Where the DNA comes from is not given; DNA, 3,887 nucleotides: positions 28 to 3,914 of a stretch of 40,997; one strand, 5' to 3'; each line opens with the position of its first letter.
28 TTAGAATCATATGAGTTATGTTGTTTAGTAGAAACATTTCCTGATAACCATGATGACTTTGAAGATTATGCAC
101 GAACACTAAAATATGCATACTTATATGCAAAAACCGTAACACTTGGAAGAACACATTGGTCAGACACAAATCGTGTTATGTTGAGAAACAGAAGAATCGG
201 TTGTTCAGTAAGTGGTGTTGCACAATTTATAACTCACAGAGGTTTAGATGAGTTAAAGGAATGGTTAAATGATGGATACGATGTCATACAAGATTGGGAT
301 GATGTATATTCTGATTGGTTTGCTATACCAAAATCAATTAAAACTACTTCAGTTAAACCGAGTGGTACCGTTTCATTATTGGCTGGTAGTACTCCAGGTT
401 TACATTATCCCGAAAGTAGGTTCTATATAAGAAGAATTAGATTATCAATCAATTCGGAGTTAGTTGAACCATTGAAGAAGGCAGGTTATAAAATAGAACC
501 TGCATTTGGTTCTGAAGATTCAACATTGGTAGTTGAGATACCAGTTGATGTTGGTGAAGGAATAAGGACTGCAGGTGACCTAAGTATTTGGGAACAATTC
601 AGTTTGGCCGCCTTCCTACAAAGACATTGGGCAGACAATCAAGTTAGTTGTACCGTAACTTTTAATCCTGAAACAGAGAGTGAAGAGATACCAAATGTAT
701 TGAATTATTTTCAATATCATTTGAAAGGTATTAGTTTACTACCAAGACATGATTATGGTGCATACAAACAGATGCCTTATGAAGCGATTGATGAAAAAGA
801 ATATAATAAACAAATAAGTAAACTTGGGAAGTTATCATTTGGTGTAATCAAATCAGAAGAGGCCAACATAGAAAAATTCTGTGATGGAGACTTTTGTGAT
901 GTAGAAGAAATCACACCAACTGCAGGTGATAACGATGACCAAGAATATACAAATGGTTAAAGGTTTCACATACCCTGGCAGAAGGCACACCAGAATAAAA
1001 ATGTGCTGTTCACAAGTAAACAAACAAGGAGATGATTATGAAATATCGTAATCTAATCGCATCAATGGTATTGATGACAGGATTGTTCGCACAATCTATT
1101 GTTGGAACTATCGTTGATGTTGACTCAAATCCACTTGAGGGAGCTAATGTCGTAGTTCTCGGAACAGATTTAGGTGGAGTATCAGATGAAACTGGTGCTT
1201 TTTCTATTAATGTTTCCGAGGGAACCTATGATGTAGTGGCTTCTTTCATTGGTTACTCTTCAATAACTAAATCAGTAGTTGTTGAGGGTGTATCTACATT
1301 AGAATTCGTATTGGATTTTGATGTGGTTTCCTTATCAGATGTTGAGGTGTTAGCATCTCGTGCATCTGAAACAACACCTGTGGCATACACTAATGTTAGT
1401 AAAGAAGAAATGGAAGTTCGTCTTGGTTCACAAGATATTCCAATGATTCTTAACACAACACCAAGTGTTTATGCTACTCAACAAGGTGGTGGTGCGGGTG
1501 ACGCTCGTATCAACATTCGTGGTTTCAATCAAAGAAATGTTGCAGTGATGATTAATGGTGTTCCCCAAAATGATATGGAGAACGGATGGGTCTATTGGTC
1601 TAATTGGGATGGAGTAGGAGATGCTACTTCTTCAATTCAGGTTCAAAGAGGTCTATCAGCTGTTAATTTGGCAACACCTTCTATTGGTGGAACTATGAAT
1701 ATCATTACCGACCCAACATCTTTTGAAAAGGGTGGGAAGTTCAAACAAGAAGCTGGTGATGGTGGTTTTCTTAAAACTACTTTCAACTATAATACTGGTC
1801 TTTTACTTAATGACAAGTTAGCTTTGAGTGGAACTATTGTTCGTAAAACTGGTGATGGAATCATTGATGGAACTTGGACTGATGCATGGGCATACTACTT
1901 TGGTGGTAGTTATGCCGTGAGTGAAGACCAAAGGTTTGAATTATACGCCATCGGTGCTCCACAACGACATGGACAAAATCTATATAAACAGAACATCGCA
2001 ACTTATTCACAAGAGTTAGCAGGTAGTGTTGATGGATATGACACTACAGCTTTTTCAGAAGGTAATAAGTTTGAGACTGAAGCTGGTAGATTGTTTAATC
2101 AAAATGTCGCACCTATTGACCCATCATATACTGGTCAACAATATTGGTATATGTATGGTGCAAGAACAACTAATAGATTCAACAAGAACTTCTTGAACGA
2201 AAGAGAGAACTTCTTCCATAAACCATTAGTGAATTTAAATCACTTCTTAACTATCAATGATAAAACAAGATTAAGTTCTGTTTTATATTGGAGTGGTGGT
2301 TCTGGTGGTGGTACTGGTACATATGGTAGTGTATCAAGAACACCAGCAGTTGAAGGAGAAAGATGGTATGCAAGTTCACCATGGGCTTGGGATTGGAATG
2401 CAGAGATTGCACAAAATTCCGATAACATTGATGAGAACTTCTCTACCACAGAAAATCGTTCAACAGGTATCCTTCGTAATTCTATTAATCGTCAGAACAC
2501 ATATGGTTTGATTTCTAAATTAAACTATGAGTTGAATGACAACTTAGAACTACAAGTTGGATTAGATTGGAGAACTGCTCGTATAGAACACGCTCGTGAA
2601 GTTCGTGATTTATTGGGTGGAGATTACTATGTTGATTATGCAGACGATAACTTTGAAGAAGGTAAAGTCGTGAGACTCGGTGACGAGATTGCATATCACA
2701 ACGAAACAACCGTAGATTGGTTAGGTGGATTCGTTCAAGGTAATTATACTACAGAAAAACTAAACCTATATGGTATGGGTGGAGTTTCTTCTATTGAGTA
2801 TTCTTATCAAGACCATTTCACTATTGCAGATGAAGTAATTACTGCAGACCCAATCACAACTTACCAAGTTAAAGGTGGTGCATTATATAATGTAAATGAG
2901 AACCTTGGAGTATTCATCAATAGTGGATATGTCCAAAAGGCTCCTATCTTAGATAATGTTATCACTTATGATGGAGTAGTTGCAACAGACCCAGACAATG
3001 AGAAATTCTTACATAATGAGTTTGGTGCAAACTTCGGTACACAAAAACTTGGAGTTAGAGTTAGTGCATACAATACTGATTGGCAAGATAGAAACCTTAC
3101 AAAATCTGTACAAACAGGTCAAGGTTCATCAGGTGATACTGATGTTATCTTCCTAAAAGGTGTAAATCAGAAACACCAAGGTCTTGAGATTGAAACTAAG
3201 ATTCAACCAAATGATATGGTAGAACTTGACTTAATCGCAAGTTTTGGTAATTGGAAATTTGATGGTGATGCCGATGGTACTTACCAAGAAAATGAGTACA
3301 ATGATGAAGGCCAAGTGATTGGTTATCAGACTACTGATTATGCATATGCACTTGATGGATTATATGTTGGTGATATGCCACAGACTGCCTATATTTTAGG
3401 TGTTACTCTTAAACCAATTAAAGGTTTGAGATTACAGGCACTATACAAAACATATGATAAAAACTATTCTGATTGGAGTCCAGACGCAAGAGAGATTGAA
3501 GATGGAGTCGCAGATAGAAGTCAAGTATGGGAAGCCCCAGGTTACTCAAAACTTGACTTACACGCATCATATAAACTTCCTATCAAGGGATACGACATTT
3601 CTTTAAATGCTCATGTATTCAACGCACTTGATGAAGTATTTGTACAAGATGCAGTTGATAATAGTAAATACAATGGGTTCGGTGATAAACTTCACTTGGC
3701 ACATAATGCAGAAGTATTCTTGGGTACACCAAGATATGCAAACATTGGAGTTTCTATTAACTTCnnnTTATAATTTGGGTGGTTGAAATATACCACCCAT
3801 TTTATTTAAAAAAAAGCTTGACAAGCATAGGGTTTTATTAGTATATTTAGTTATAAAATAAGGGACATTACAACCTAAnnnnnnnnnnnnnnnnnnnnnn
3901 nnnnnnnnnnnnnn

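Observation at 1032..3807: Complete TonB-dependent outer-membrane receptor encoded between the RNR and DNA polymerase genes of a phage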

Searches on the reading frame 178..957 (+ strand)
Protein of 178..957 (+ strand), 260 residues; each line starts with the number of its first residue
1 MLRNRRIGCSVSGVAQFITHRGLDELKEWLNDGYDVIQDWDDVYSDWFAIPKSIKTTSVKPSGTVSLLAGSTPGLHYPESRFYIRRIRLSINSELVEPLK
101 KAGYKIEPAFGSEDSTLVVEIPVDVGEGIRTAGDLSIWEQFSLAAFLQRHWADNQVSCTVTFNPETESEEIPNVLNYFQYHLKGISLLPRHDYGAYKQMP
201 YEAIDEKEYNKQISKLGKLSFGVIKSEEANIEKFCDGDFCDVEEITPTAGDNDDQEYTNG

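Call 3: search_protein_families(library=pfam, proteins=[window:178-957:+], max_evalue=0.01)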
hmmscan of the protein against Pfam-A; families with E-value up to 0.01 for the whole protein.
window:178-957:+ (260 aa): 1 family
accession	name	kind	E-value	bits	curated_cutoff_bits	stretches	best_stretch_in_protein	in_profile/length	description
PF02867.20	Ribonuc_red_lgC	-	0.0012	18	23.9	1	56-185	383-520/523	Ribonucleotide reductase, barrel domain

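Call 5: search_protein_families(library=phrogs, proteins=[window:178-957:+], max_evalue=0.01)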
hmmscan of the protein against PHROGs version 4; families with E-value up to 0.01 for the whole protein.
window:178-957:+ (260 aa): 1 family
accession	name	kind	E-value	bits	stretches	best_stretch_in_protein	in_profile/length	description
phrog_367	-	DNA, RNA and nucleotide metabolism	3.2e-54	185.3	1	3-245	451-699/701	ribonucleotide reductase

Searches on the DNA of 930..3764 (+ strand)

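Call 49: search_rna_families(sources=[L083, L088, L091, L096, L098, L099, L086], threshold=gathering)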
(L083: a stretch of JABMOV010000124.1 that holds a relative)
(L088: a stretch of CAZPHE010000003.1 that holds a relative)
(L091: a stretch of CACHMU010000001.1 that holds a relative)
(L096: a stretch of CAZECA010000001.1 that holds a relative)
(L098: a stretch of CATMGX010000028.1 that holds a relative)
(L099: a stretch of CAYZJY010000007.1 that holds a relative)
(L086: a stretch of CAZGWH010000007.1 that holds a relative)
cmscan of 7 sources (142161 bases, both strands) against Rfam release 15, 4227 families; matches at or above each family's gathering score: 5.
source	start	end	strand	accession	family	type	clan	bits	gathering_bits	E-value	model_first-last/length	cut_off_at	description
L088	1658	1730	+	RF00005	tRNA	Gene; tRNA;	CL00001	74.2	29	4.9e-14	1-71/71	no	tRNA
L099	3096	3168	+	RF00005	tRNA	Gene; tRNA;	CL00001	74.2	29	4.9e-14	1-71/71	no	tRNA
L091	9675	9747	+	RF00005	tRNA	Gene; tRNA;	CL00001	73.9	29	5.8e-14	1-71/71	no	tRNA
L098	9001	9073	+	RF00005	tRNA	Gene; tRNA;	CL00001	71.8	29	2.3e-13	1-71/71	no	tRNA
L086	1842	1915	+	RF00005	tRNA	Gene; tRNA;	CL00001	70.8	29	4.1e-13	1-71/71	no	tRNA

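Call 51: search_rna_families(sources=[L115, L123, L135, L150, L127, L119], threshold=gathering)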
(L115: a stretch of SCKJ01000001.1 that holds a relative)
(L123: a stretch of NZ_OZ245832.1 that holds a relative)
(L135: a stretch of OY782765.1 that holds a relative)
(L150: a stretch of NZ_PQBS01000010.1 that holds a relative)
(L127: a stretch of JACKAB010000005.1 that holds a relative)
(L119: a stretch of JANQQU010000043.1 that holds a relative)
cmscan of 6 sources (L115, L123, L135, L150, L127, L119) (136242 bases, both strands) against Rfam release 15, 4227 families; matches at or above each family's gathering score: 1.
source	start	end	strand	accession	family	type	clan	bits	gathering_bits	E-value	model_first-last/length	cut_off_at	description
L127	19653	19726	-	RF00005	tRNA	Gene; tRNA;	CL00001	64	29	3e-11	1-71/71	no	tRNA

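Call 82: search_rna_families(source=window, start=930, end=1070, threshold=evalue, max_evalue=10, show_alignments=4)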
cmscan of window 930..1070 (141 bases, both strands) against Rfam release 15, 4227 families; matches with E-value up to 10: 1.
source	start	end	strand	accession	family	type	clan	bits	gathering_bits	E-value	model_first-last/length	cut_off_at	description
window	965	1053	+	RF03096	RAGATH-19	Gene; sRNA;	-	12.4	85.6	8.1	1-141/141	no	RAGATH-19 RNA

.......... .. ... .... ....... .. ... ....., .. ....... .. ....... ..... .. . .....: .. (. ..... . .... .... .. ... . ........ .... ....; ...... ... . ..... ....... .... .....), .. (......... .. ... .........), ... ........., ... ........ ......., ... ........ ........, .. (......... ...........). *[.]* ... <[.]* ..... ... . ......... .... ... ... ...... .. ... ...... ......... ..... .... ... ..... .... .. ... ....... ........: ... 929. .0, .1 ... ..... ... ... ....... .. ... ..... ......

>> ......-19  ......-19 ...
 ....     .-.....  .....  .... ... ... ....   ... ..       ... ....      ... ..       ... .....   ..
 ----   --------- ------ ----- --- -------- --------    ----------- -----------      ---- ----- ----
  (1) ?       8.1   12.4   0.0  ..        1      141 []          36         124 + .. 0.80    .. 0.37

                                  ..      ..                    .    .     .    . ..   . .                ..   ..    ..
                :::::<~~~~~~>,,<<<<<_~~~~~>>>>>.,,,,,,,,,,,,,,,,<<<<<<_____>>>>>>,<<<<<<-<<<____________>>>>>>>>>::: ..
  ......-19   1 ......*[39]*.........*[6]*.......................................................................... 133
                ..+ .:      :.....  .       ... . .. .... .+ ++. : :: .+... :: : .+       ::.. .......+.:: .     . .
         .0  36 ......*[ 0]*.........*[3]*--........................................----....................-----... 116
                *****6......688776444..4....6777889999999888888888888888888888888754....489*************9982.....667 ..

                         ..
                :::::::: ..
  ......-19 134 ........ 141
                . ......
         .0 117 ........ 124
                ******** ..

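Call 93: build_rna_model(alignment_id=A3, structure=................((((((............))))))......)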
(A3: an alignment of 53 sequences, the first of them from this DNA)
Model R1 built from alignment A3 (53 sequences, 46 columns); structure: as given.
model positions 46; base pairs 6; branch points 0; effective number of sequences 33; information 1.197 bits per position. Calibrated on 0.2 Mb of random sequence (short: E-values are rough).
structure used (alignment columns):
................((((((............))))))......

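Call 95: search_with_rna_model(model_id=R1, sources=[window, L081, L082, L083, L084, L085, L086, L087, L088, L089, L090, L091, L092, L093, L094, L095, L096, L097, L098, L099, L100, L101, L102, L103, L104, L105, L106, L107, L108, L109, L110, L111, L112, L113, L114, L115, L116, L117, L118, L119, L120, L121, L122, L123, L124, L125, L126, L127, L128, L129, L130, L131, L132, L133, L134, L135, L136, L137, L138, L139, L140, L141, L142, L143, L144, L145, L146, L147, L148, L149, L150, L151, L152, L153, L154, L155, L156, L157, L158, L159, L160, L161, L229, L238], max_evalue=10, show_alignments=3)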
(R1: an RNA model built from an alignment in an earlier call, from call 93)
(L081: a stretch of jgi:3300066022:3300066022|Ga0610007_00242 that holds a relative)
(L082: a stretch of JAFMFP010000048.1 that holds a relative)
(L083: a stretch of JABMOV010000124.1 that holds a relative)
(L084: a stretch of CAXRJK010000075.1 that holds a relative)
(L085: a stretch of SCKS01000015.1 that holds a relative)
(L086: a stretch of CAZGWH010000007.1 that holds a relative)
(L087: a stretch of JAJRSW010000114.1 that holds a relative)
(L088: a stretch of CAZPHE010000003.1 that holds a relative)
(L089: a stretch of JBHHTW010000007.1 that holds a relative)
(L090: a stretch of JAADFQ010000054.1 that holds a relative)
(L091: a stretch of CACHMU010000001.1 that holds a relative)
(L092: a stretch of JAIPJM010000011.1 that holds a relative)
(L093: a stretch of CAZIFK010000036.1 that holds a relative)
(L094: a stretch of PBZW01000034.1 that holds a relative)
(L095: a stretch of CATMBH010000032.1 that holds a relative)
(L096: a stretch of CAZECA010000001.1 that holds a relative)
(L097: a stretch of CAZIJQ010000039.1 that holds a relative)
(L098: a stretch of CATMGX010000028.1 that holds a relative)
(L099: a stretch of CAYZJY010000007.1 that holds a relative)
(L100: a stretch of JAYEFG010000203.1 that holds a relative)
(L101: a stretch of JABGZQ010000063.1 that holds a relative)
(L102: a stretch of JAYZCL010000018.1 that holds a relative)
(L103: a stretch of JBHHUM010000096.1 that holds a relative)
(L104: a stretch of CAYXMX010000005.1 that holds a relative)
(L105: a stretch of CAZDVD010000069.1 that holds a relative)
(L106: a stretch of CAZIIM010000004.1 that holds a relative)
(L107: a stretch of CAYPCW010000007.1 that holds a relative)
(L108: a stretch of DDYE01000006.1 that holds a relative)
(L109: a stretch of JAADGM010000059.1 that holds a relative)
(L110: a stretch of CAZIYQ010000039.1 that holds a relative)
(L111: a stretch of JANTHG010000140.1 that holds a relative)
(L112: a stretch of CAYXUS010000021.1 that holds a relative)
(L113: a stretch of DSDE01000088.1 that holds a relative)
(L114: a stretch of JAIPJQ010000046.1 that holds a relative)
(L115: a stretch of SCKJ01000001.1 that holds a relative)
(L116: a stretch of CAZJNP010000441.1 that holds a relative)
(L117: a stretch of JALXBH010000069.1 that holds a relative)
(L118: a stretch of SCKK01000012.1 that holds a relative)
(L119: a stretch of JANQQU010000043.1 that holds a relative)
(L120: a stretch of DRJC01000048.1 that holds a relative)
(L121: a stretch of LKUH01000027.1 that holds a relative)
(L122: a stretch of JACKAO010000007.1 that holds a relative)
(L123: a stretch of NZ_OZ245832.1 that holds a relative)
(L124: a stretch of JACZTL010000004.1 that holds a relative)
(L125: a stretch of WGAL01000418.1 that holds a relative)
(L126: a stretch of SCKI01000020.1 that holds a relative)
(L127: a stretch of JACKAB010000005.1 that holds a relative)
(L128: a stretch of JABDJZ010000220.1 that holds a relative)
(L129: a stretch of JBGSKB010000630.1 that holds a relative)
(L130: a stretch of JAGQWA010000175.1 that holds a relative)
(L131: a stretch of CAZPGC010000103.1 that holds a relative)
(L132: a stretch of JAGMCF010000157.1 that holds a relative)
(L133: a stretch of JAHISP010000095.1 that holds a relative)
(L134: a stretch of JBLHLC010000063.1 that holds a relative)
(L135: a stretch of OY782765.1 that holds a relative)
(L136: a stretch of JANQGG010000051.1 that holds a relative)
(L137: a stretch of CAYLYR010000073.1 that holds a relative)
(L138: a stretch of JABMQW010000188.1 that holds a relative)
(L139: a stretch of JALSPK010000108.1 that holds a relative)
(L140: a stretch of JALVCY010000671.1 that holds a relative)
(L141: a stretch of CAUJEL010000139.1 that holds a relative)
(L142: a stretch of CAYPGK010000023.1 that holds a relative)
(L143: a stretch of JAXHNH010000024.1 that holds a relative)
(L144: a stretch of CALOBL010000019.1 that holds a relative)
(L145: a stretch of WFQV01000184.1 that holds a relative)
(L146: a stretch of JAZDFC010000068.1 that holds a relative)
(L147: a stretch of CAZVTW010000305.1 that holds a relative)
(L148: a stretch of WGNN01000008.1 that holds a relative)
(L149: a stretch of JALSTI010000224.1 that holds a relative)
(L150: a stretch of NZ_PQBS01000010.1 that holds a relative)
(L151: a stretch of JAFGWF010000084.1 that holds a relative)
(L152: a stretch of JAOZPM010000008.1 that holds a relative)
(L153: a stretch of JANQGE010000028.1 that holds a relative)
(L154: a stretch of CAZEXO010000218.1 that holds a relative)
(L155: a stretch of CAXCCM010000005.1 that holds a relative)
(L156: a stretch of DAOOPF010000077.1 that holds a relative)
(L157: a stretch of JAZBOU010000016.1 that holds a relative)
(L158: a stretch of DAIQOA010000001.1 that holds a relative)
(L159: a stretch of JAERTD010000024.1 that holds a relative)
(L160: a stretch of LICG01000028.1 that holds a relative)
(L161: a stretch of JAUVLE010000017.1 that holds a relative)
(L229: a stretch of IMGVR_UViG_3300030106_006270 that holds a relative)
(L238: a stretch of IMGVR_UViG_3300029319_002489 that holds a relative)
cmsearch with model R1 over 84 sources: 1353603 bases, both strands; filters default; matches with E-value up to 10: 11.
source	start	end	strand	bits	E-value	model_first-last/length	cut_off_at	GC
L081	9932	9977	+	53.8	1.2e-10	1-46/46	no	0.5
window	968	1013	+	46.6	7.9e-09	1-46/46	no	0.46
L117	5794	5807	+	13.4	2.6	22-35/46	no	0.36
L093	2032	2055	+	13.1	3.1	1-46/46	no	0.71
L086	9104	9117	+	13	3.3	22-35/46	no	0.29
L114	6243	6281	+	11.8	6.6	1-46/46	no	0.51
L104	9489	9511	+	11.7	7.2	1-46/46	no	0.65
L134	7704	7735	+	11.5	8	1-46/46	no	0.69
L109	18233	18254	+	11.4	8.4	1-46/46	no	0.45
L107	15183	15212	+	11.4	8.6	1-46/46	no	0.43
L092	18677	18706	-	11.2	9.4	1-46/46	no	0.53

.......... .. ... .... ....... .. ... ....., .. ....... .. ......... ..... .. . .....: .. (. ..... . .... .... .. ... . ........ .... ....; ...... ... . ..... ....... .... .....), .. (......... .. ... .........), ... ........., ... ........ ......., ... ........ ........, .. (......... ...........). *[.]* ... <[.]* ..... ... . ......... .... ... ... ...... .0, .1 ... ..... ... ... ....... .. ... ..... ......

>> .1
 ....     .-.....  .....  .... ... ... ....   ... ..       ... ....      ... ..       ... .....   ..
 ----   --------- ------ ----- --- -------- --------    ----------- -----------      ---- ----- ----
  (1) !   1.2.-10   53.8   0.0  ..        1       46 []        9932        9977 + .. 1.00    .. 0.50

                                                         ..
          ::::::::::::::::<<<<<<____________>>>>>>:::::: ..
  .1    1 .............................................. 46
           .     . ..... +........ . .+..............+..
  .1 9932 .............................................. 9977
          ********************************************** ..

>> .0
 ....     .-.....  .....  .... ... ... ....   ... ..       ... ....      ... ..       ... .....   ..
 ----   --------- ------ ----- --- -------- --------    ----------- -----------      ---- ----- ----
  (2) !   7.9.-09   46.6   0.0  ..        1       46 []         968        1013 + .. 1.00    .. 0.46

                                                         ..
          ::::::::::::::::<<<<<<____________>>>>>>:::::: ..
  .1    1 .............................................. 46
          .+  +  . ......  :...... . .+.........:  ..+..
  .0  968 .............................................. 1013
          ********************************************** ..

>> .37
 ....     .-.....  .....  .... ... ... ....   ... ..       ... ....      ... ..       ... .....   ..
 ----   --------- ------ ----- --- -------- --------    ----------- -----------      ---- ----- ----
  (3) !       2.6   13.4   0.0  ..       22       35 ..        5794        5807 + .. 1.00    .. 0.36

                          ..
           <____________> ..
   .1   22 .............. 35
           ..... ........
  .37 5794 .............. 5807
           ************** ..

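Call 114: search_rna_families(source=L036, start=1150, end=1290, threshold=evalue, max_evalue=10, show_alignments=2)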
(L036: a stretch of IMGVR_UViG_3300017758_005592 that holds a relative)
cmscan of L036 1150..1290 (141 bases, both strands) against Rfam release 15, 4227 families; matches with E-value up to 10: 0.
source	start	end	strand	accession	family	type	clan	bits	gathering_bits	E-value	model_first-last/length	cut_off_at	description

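Call 115: search_rna_families(sources=[L087, L092, L105, L089, L093, L104, L084, L085, L090], threshold=gathering)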
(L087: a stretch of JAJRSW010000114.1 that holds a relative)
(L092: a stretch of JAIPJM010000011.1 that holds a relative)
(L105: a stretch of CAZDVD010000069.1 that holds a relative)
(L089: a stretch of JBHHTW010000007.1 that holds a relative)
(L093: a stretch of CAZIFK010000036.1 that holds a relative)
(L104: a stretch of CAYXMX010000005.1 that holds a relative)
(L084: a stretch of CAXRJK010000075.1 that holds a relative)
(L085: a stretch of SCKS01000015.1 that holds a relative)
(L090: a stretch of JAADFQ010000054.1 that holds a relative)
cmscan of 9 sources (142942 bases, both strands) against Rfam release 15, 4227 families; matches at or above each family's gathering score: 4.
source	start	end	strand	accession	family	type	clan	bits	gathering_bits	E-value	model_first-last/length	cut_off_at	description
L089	4652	4723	-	RF00005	tRNA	Gene; tRNA;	CL00001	67.2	29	4.2e-12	1-71/71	no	tRNA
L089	43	116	+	RF00005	tRNA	Gene; tRNA;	CL00001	66.5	29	6.3e-12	1-71/71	no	tRNA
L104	9544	9617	+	RF00005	tRNA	Gene; tRNA;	CL00001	64.5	29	2.2e-11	1-71/71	no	tRNA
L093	2087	2160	+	RF00005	tRNA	Gene; tRNA;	CL00001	64.1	29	2.9e-11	1-71/71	no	tRNA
